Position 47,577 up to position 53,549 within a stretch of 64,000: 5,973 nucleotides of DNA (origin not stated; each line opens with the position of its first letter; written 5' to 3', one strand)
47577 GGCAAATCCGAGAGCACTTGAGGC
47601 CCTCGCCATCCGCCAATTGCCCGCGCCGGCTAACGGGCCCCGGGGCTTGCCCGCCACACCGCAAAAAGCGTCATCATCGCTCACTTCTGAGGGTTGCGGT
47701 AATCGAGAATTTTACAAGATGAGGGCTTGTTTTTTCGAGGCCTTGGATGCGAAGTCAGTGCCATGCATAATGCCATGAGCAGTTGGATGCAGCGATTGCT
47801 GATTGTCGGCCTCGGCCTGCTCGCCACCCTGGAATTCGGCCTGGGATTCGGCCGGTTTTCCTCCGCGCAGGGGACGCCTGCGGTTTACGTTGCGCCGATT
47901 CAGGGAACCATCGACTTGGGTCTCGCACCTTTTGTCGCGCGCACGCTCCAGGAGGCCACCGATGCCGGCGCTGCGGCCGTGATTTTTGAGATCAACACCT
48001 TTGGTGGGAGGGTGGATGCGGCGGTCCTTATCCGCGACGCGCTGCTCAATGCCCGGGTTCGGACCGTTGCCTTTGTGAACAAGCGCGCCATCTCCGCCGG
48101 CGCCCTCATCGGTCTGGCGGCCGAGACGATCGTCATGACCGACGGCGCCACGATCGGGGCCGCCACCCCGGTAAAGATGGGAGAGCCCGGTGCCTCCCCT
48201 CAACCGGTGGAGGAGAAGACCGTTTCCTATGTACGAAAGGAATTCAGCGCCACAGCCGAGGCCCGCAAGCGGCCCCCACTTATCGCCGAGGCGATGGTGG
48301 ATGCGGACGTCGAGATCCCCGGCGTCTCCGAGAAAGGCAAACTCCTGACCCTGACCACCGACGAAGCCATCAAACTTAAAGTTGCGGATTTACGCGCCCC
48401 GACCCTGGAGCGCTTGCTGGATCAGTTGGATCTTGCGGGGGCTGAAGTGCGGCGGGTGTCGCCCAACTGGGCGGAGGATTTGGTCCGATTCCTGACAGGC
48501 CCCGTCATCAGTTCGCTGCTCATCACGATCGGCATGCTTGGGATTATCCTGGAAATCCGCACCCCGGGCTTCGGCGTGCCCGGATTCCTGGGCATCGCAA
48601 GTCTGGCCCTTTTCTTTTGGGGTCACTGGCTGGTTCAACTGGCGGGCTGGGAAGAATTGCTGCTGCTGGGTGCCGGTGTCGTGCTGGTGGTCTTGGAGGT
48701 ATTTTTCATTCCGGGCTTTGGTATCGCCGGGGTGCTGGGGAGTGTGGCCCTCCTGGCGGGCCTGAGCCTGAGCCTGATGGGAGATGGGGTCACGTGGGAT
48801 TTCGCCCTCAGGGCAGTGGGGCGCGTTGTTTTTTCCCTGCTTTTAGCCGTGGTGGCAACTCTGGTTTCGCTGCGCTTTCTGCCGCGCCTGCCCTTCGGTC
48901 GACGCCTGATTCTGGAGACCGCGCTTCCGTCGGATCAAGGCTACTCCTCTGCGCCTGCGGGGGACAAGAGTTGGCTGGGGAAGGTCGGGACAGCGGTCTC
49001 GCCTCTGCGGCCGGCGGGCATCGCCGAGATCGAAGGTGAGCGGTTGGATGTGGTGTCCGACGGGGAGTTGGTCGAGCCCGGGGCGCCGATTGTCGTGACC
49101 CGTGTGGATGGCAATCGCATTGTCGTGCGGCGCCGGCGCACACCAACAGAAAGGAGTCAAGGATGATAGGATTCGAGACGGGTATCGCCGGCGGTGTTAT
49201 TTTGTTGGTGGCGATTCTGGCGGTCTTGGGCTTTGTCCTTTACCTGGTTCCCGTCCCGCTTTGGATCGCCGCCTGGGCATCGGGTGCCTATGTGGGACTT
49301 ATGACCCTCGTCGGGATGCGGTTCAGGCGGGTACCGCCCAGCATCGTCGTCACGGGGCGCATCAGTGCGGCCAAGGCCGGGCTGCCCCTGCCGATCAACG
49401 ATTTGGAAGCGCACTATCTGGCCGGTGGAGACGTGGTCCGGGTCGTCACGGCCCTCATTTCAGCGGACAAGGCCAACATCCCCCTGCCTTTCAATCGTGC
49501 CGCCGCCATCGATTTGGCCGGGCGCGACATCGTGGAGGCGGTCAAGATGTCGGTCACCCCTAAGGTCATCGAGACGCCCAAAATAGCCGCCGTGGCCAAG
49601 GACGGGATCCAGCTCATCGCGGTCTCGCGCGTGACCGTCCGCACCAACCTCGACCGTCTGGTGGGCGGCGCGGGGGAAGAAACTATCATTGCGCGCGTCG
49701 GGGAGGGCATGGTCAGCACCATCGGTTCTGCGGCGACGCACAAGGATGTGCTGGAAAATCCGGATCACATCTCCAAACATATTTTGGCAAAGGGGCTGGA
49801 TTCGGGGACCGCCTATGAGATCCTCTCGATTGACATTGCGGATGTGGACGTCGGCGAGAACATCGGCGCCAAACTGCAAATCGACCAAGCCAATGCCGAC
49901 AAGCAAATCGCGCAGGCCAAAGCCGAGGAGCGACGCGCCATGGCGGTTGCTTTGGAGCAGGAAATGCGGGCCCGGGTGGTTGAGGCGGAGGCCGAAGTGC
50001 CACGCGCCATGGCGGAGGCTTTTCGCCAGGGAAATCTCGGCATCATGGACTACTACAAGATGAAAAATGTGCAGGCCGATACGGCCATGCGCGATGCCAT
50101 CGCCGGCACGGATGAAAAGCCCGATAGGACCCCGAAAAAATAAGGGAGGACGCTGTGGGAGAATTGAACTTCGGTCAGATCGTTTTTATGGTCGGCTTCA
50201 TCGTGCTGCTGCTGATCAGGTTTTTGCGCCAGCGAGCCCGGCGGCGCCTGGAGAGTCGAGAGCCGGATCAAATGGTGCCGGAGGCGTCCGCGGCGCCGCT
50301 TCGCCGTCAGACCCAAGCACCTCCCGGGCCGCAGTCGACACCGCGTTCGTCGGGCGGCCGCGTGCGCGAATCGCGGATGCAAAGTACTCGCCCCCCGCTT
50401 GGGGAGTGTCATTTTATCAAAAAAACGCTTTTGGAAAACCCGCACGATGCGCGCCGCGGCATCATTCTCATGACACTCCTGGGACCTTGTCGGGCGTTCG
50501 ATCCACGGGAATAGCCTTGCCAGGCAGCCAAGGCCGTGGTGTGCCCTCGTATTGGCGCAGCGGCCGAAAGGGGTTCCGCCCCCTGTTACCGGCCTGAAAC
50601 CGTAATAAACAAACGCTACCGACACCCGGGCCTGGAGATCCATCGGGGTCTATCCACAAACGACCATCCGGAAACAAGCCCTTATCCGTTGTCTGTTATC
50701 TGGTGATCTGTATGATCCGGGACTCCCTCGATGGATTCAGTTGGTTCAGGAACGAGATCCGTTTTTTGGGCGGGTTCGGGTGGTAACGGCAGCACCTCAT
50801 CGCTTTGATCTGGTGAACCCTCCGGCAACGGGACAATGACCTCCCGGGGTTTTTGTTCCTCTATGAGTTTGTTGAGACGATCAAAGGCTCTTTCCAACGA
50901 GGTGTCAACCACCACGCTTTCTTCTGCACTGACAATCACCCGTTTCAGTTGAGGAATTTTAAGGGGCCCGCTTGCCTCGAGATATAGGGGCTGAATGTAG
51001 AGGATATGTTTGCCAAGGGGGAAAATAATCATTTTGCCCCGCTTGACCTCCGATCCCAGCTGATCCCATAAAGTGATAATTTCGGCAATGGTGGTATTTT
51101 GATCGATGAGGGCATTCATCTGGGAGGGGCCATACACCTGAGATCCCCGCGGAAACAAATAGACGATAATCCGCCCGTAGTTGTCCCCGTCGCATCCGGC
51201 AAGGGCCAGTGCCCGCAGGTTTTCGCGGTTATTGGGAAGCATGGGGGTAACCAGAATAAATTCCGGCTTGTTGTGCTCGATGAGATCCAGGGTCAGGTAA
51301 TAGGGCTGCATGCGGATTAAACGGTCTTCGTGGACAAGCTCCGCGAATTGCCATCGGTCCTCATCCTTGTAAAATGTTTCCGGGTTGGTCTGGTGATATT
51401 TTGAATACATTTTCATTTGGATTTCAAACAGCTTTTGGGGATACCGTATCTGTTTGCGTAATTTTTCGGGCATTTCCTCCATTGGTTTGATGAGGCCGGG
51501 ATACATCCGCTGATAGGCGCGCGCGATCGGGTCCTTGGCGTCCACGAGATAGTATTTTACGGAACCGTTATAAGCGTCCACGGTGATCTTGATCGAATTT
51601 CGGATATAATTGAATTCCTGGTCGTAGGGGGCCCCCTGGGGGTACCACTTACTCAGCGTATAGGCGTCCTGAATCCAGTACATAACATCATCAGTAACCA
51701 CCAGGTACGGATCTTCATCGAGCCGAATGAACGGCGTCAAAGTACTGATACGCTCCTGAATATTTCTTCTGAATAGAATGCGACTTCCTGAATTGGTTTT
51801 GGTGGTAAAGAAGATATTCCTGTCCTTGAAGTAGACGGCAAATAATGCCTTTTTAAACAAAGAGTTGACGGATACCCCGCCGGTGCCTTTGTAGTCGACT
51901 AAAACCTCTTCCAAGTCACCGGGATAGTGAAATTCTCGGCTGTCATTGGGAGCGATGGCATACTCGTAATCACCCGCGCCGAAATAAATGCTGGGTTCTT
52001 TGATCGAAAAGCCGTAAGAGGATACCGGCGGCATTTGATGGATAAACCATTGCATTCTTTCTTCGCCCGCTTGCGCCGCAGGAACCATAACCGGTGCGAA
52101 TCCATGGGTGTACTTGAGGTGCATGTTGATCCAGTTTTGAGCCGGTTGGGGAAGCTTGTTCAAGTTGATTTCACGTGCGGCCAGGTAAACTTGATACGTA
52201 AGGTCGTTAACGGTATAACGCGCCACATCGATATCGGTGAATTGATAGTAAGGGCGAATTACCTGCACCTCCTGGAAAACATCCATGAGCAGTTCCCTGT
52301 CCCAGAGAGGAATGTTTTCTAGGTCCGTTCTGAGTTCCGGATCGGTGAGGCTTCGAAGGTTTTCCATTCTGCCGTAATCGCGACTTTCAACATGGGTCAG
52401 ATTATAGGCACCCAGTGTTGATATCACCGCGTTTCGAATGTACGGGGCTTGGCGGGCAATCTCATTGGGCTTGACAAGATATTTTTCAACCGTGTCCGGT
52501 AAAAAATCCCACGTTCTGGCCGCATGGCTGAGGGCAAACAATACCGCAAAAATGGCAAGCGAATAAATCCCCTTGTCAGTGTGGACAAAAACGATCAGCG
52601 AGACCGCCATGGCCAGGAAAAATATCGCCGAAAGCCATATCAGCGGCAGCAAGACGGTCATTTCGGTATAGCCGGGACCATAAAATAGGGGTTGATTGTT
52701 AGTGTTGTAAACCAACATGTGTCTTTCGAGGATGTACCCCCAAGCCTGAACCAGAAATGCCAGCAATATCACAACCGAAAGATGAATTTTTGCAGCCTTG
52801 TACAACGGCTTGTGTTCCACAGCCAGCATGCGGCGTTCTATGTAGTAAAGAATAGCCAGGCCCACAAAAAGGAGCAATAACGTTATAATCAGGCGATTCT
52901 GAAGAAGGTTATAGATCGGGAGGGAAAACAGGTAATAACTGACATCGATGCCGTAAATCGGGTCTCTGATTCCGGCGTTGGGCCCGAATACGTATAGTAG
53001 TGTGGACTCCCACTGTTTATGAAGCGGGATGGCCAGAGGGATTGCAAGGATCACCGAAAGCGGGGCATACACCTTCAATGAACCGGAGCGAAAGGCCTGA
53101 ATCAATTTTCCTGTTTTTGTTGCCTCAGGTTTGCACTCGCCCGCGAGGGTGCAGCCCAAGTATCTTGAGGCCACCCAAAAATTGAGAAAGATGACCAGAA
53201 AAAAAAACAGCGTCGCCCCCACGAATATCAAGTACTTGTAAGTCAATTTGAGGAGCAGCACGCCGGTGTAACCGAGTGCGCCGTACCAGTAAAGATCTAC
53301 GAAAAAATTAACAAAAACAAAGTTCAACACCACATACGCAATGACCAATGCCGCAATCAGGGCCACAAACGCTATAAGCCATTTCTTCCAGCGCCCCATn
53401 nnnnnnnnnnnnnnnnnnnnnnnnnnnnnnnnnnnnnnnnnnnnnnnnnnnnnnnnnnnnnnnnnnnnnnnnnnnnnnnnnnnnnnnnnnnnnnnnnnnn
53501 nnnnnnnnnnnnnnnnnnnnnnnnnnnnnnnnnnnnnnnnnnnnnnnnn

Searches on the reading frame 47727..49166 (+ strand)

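Call 28: search_protein_families(library=pfam, proteins=[window:47727-49166:+], max_evalue=0.00001)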
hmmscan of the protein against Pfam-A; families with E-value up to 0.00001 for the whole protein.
window:47727-49166:+ (479 aa): 4 families
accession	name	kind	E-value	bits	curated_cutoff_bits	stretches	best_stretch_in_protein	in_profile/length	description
PF25145.1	NfeD1b_N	-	2.6e-51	174.3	40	1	53-243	2-188/189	NfeD1b, N-terminal domain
PF24961.1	NfeD_membrane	-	8.5e-26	90.8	26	1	261-379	2-111/119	NfeD integral membrane domain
PF01957.25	NfeD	-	1.2e-12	48.3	29.1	1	417-469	5-57/57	NfeD-like C-terminal, partner-binding domain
PF01972.22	SDH_protease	-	1.8e-07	30.9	31.3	1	88-160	97-169/286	ClpP-like SDH-type serine proteinase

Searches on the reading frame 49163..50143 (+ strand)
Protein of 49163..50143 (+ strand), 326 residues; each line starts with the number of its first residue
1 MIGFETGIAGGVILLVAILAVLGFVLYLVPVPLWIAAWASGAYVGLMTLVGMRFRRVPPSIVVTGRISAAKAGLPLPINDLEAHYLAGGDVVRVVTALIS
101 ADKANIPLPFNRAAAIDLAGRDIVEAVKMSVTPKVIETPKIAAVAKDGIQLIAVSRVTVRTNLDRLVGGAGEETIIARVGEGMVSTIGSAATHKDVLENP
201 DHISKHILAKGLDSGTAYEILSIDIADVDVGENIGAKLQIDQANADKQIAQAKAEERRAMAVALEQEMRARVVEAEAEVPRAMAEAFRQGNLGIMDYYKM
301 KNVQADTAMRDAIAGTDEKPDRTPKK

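Call 28: search_protein_families(library=pfam, proteins=[window:49163-50143:+], max_evalue=0.00001)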
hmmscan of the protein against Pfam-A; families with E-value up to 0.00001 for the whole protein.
window:49163-50143:+ (326 aa): 1 family
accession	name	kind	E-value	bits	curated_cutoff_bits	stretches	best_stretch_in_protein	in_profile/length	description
PF12127.13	FloA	-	4.9e-153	509.2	34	1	12-316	2-313/314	Flotillin-like protein FloA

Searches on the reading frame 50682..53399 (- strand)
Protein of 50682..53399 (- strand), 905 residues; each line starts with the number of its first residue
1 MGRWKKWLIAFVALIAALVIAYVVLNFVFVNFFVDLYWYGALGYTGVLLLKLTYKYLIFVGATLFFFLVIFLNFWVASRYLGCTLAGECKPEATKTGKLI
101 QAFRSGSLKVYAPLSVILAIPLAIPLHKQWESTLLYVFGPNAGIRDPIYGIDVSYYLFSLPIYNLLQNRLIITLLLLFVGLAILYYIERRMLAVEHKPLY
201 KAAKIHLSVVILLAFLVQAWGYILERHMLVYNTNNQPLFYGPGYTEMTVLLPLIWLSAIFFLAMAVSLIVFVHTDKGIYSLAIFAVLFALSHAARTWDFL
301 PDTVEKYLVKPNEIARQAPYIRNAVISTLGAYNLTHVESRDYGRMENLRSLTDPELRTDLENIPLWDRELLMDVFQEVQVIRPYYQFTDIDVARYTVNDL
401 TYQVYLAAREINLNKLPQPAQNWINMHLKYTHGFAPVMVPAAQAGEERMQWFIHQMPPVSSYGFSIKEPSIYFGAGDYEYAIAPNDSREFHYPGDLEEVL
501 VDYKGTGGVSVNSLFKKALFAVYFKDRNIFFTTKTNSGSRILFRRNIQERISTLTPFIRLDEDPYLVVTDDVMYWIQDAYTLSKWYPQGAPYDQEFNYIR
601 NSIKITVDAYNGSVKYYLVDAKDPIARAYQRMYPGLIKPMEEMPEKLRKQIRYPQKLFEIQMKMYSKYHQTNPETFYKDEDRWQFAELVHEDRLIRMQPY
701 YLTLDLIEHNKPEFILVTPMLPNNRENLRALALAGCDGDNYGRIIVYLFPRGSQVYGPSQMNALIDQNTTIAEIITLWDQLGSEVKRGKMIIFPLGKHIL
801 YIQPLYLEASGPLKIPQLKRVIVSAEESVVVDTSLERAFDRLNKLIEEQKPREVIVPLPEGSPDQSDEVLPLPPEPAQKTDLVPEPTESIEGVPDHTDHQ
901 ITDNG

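Call 28: search_protein_families(library=pfam, proteins=[window:50682-53399:-], max_evalue=0.00001)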
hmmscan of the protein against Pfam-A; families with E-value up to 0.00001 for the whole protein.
window:50682-53399:- (905 aa): 1 family
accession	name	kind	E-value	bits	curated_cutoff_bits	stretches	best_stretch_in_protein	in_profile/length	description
PF03699.18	UPF0182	-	7.7e-245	815.1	27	1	14-778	3-770/770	Uncharacterised protein family (UPF0182)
